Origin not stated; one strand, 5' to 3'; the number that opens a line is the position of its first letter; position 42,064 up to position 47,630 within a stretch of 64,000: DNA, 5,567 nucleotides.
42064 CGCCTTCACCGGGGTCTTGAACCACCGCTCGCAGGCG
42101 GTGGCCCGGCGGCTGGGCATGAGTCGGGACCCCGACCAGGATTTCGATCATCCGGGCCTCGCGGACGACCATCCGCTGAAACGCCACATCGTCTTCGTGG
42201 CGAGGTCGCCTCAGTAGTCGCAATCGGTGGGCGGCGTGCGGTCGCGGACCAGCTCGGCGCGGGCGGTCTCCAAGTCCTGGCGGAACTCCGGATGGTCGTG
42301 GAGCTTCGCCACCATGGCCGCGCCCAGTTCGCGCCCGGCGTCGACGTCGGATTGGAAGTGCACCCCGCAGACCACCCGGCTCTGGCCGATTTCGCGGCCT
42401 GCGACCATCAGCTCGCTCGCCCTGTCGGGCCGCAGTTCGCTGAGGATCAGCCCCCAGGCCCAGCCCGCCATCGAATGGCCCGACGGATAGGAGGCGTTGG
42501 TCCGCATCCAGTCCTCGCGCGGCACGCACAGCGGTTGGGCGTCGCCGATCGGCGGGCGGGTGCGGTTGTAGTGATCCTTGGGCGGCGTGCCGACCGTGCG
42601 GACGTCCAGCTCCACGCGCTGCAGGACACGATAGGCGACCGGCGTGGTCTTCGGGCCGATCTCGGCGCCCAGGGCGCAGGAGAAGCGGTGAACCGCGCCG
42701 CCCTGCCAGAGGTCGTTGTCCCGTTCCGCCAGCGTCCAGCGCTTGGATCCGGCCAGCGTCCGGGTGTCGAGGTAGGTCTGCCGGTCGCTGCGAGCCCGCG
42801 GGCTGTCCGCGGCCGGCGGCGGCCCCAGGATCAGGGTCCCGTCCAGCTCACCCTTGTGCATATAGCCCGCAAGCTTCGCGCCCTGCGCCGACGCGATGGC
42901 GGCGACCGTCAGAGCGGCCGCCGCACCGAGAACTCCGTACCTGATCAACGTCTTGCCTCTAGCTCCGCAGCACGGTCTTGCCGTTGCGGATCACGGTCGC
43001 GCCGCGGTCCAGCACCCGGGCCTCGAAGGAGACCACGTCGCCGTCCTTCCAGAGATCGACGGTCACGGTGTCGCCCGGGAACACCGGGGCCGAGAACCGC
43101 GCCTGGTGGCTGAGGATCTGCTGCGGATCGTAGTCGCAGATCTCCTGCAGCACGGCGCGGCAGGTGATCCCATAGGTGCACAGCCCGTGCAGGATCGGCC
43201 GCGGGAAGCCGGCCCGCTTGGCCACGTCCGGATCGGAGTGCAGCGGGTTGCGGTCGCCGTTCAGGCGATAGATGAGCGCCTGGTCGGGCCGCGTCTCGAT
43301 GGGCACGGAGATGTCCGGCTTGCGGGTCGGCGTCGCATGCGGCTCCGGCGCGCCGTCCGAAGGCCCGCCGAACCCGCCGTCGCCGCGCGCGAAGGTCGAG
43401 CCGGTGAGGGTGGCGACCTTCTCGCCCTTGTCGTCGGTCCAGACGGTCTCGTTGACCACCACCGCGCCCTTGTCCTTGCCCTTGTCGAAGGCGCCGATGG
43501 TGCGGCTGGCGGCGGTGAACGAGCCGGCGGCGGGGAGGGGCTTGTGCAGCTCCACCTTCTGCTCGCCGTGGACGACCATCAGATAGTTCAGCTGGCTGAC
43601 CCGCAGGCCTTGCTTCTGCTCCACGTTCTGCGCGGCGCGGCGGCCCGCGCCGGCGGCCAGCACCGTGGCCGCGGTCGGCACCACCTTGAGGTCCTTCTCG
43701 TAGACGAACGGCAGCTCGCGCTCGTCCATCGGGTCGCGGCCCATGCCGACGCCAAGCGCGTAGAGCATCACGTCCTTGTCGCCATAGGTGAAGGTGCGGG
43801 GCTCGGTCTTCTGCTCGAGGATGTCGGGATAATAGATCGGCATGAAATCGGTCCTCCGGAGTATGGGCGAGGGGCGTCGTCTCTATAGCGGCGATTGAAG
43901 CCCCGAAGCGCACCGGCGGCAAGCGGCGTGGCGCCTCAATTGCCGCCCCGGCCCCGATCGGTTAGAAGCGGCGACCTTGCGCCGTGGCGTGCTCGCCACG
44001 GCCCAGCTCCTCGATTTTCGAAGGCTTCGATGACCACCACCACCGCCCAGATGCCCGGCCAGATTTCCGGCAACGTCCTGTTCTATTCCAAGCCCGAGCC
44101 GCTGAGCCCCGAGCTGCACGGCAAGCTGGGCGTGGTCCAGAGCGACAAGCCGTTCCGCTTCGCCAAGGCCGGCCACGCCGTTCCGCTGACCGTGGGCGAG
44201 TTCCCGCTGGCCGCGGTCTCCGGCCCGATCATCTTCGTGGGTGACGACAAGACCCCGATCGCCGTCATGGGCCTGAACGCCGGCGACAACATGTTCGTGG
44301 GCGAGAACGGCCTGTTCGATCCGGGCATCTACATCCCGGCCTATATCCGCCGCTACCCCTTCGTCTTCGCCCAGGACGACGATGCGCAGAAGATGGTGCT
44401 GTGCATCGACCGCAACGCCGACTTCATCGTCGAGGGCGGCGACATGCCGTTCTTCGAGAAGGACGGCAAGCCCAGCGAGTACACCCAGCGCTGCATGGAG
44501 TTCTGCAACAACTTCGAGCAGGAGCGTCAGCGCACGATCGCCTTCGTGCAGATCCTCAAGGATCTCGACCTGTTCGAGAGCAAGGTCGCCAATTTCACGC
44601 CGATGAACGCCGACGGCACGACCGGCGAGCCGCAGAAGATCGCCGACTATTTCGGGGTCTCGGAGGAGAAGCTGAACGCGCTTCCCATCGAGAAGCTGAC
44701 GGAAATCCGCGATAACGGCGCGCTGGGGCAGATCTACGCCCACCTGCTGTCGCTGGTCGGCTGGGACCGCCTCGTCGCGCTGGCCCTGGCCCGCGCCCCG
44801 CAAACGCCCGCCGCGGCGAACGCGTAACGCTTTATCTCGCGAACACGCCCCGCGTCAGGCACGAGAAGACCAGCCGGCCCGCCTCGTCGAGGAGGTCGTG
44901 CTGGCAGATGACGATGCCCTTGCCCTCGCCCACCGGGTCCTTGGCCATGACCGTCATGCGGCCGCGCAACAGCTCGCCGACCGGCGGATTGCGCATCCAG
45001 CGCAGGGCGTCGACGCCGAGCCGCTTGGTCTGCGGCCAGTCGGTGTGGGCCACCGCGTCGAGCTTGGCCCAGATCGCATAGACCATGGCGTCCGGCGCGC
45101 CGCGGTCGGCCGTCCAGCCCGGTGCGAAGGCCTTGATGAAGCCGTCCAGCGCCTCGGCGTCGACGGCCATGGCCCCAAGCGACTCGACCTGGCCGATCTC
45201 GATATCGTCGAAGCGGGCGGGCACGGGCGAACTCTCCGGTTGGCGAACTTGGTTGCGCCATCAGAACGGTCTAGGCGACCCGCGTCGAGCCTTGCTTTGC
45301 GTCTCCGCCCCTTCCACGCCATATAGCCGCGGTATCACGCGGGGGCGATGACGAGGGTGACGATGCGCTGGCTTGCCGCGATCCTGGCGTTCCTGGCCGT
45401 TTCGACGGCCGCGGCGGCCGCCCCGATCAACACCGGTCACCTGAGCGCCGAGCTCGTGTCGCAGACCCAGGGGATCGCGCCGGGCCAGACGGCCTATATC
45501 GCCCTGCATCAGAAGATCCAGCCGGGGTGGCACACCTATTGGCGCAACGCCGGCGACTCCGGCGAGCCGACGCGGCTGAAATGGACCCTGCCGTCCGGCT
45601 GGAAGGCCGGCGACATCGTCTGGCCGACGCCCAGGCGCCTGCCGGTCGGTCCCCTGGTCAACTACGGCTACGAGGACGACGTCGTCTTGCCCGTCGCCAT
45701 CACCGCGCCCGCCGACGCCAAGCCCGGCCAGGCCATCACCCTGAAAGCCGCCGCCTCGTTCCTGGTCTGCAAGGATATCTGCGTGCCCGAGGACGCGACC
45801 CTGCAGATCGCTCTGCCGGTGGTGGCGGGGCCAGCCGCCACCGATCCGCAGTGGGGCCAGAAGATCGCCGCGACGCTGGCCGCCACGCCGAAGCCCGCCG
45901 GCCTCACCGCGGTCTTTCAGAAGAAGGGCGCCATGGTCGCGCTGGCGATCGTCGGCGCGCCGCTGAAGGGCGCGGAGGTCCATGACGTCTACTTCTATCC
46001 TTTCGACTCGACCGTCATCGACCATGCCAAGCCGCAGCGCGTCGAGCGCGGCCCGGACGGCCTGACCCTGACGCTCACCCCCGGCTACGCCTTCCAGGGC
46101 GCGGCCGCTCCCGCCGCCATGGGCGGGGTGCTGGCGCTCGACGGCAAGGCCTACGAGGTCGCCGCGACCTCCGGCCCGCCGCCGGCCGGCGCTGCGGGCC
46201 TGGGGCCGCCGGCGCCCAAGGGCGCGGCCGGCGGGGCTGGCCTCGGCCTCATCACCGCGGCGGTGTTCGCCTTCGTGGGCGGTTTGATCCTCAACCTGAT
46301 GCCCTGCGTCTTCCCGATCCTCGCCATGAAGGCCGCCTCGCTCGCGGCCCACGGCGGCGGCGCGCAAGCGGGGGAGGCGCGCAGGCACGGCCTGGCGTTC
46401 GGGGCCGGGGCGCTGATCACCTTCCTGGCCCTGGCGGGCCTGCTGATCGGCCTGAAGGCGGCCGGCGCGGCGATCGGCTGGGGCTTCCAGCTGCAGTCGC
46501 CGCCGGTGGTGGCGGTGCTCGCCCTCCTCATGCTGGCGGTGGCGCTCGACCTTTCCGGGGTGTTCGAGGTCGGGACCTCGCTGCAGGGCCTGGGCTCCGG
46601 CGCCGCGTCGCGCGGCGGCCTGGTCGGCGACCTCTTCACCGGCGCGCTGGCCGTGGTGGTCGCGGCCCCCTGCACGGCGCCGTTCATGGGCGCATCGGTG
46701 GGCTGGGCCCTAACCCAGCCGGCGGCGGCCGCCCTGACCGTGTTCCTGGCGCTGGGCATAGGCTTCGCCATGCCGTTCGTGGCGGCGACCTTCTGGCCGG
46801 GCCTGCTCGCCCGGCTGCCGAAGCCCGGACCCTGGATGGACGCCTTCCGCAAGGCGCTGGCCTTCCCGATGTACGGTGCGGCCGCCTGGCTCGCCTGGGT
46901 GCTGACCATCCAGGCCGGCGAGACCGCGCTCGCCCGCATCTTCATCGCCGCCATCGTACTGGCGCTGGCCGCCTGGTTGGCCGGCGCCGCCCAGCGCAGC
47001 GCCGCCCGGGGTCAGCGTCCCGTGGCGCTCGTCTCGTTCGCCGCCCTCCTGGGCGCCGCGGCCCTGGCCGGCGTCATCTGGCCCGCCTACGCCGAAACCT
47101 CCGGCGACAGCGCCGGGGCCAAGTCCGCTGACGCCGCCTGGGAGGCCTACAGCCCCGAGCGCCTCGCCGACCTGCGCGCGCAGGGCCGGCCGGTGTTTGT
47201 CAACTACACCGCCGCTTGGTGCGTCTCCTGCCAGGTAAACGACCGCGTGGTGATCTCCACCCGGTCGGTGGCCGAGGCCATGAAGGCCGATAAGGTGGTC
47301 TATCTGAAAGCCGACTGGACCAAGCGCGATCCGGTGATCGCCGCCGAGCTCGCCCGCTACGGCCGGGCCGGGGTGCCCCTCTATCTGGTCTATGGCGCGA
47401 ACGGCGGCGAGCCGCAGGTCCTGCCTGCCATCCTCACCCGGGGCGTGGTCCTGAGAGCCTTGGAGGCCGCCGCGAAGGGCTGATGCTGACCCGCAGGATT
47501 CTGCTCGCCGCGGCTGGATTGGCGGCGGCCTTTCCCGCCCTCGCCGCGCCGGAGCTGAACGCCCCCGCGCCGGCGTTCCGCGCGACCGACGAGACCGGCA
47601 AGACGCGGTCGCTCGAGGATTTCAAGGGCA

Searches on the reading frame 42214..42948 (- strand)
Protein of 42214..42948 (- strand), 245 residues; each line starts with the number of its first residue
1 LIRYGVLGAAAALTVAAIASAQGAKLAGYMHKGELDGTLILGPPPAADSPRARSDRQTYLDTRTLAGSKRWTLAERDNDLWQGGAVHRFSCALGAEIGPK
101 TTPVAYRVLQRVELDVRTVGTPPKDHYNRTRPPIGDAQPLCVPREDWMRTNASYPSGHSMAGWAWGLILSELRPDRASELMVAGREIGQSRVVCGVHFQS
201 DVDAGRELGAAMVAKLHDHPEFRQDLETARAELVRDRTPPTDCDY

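Call 18: search_protein_families(library=pfam, proteins=[window:42214-42948:-], max_evalue=0.01)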
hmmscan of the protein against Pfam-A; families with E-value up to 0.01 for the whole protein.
window:42214-42948:- (245 aa): 1 family
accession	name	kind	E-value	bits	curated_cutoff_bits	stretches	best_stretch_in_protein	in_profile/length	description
PF01569.27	PAP2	-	1.7e-15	57.3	27.2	1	124-214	20-119/130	PAP2 superfamily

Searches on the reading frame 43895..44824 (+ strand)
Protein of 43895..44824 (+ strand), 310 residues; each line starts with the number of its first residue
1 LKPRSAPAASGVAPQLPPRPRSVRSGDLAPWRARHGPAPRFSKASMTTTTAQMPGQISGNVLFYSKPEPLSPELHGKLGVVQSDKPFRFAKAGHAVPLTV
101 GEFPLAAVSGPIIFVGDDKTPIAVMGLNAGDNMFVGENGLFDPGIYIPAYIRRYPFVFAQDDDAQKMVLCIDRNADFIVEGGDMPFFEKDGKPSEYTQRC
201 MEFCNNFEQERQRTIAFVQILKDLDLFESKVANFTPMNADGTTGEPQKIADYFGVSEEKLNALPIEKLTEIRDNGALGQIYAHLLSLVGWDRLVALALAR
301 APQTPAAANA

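Call 54: search_protein_families(library=pfam, proteins=[window:43895-44824:+], max_evalue=0.001)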
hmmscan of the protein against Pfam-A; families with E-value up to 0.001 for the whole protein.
window:43895-44824:+ (310 aa): 1 family
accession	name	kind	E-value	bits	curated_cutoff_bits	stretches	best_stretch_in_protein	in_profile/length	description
PF07277.16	SapC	-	1e-60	205.5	28.9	1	70-293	1-220/220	SapC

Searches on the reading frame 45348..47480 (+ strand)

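Call 18: search_protein_families(library=pfam, proteins=[window:45348-47480:+], max_evalue=0.01)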
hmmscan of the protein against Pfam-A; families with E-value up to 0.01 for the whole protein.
window:45348-47480:+ (711 aa): 5 families
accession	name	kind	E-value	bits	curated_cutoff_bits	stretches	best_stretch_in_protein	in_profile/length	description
PF13899.12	Thioredoxin_7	-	1.2e-21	77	27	1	597-684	1-83/83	Thioredoxin-like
PF11412.14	DsbD_N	-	2.6e-21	76.3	25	1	39-153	7-115/119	Thiol:disulfide interchange protein DsbD, N-terminal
PF02683.22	DsbD_TM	-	8.7e-15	55.1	27.1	1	305-516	4-215/219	Cytochrome C biogenesis protein transmembrane domain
PF03190.21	Thioredox_DsbH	-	0.00074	20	27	1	596-660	20-83/163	Protein of unknown function, DUF255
PF13098.12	Thioredoxin_2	-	0.004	17.9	27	1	611-685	3-85/104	Thioredoxin-like domain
